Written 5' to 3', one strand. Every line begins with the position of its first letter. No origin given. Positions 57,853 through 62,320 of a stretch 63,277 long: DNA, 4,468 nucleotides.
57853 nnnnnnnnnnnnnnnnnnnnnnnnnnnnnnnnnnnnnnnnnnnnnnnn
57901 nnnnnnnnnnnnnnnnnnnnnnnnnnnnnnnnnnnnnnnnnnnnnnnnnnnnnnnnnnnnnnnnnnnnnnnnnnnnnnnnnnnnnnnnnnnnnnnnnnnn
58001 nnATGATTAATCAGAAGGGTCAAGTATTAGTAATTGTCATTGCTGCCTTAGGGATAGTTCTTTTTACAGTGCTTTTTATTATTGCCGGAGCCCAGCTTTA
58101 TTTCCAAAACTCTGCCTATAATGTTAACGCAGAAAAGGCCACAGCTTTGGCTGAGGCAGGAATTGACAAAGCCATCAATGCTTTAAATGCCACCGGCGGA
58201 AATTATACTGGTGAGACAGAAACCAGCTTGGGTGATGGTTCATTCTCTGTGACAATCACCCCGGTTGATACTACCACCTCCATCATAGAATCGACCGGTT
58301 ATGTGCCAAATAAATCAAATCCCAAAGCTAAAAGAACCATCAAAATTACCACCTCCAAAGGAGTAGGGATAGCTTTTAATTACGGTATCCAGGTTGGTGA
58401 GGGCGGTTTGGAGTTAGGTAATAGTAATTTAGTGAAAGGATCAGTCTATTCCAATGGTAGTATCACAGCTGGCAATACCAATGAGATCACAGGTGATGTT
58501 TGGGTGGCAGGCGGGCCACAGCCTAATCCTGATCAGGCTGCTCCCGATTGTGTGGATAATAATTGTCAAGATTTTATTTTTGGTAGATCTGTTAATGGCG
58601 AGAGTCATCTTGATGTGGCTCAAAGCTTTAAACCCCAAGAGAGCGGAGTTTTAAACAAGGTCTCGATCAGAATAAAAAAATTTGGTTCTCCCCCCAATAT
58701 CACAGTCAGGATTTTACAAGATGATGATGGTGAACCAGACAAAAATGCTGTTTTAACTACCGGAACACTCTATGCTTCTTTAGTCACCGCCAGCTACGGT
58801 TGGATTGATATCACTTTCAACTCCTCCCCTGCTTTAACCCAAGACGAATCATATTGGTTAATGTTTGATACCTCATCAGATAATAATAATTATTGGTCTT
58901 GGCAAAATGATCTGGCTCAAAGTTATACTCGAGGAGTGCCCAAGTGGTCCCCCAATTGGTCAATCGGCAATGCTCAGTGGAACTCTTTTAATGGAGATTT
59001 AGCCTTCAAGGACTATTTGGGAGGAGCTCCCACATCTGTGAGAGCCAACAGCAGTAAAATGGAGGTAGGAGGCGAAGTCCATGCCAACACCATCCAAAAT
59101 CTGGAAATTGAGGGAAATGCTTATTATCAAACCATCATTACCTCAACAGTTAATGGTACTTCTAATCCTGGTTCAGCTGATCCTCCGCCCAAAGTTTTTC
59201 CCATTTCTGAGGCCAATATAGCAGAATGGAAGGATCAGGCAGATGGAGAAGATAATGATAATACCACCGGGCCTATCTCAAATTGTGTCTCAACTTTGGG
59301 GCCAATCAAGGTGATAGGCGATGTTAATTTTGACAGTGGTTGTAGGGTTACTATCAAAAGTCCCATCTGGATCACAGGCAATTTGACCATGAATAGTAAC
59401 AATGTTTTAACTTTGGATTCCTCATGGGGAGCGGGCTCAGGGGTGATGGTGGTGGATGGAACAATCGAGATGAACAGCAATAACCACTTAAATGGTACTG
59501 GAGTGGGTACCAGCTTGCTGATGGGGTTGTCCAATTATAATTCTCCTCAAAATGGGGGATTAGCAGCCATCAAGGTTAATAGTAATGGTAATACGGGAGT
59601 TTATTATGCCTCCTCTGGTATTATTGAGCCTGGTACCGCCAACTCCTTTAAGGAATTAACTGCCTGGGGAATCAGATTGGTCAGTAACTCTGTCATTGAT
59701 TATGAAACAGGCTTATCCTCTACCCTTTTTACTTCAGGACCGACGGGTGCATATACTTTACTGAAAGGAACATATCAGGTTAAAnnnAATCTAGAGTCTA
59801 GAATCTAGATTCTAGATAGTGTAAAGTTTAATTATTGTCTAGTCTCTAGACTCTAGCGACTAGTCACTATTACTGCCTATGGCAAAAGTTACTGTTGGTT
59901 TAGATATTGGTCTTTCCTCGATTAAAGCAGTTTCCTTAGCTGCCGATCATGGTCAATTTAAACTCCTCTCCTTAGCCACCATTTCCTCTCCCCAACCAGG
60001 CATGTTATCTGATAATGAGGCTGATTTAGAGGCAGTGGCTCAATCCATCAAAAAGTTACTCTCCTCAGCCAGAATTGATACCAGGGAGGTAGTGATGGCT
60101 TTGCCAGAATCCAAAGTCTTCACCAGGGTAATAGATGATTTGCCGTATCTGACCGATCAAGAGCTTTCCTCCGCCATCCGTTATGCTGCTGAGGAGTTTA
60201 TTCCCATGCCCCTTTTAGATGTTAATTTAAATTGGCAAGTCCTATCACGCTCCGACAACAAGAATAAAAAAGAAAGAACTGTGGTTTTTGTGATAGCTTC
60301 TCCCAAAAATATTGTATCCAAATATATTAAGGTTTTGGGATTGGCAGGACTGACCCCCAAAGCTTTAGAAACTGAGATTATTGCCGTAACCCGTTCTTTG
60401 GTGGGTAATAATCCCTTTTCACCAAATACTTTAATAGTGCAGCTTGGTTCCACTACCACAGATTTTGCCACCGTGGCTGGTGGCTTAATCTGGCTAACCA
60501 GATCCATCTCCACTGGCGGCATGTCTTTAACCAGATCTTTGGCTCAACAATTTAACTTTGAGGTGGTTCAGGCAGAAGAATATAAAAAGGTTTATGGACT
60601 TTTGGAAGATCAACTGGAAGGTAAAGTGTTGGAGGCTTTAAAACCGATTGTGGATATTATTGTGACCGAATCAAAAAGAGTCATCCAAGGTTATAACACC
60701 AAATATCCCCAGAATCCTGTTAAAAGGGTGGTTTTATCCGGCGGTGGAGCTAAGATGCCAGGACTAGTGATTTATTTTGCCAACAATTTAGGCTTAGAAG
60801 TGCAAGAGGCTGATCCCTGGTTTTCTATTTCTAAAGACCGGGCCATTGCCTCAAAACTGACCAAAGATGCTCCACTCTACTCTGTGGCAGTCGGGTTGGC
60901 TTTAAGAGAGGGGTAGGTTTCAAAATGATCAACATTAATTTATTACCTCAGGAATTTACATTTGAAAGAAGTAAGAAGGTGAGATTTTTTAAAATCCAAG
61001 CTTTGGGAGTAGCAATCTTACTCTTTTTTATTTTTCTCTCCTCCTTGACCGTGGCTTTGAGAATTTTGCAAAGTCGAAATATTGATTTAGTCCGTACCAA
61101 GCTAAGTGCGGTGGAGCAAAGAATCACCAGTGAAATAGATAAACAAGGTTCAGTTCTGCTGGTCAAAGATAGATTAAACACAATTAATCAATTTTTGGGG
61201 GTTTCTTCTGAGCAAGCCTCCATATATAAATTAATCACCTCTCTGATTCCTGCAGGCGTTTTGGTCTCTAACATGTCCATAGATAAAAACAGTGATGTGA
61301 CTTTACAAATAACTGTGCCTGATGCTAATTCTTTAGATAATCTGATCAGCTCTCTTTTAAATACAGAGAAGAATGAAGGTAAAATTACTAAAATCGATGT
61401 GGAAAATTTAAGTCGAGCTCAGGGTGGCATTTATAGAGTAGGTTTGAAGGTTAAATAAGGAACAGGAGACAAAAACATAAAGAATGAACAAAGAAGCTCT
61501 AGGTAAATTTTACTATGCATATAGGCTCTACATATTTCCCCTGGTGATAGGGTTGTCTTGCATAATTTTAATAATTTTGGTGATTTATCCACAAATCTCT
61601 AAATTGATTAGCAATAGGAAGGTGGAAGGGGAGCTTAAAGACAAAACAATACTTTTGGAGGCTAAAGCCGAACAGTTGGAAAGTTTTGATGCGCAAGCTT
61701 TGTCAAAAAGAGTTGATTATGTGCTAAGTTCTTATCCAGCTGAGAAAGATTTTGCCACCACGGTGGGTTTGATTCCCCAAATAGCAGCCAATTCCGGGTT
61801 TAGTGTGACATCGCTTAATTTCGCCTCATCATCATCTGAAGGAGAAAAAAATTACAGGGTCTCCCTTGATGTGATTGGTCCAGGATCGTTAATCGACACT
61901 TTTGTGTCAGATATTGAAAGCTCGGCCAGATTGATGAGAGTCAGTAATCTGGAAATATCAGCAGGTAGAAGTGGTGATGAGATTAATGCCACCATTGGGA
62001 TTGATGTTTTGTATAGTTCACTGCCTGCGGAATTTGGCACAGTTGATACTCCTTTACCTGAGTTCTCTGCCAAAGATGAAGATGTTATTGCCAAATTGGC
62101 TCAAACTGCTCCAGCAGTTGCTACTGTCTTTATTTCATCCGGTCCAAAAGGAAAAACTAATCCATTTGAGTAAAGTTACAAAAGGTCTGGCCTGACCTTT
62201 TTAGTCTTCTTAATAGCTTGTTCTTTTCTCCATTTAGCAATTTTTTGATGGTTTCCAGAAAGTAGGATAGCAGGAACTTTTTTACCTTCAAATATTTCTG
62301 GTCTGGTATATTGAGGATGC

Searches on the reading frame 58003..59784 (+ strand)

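Call 10: search_protein_families(library=pfam, proteins=[window:58003-59784:+], max_evalue=0.01)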
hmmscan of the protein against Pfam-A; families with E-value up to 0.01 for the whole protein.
window:58003-59784:+ (594 aa): 0 families

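Call 60: search_protein_families(library=ncbifam, proteins=[window:58003-59784:+], max_evalue=0.001)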
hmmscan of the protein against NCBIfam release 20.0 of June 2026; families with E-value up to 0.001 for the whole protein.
window:58003-59784:+ (594 aa): 1 family
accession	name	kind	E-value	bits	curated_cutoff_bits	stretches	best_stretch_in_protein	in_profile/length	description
NF041539.1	choice_anch_R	domain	1.2e-09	38.3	30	1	206-330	21-136/155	choice-of-anchor R domain-containing protein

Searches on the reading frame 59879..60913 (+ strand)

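Call 10: search_protein_families(library=pfam, proteins=[window:59879-60913:+], max_evalue=0.01)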
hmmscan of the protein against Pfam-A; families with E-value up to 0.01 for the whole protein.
window:59879-60913:+ (345 aa): 5 families
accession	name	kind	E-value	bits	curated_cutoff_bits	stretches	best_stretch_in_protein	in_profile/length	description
PF11104.14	PilM_2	-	1.7e-52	178.9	27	1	7-344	1-339/340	Type IV pilus assembly protein PilM;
PF14450.12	FtsA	-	2.7e-10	41.1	31.8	1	186-324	2-114/127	Cell division protein FtsA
PF06723.19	MreB_Mbl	-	1.5e-06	27.7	27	1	248-312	240-305/327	MreB/Mbl protein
PF25216.1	Volactin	-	0.0037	17.2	35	0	185-304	169-291/321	Volactin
PF20215.3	DUF6575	-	0.0038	17.1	26.6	1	32-100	107-172/218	Family of unknown function (DUF6575)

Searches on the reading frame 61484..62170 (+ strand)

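Call 10: search_protein_families(library=pfam, proteins=[window:61484-62170:+], max_evalue=0.01)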
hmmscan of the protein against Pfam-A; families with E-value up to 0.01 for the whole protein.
window:61484-62170:+ (229 aa): 1 family
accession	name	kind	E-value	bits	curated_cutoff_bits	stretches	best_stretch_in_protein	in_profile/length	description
PF04350.18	PilO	-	6.2e-07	30.1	22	1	45-165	5-130/145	Pilus assembly protein, PilO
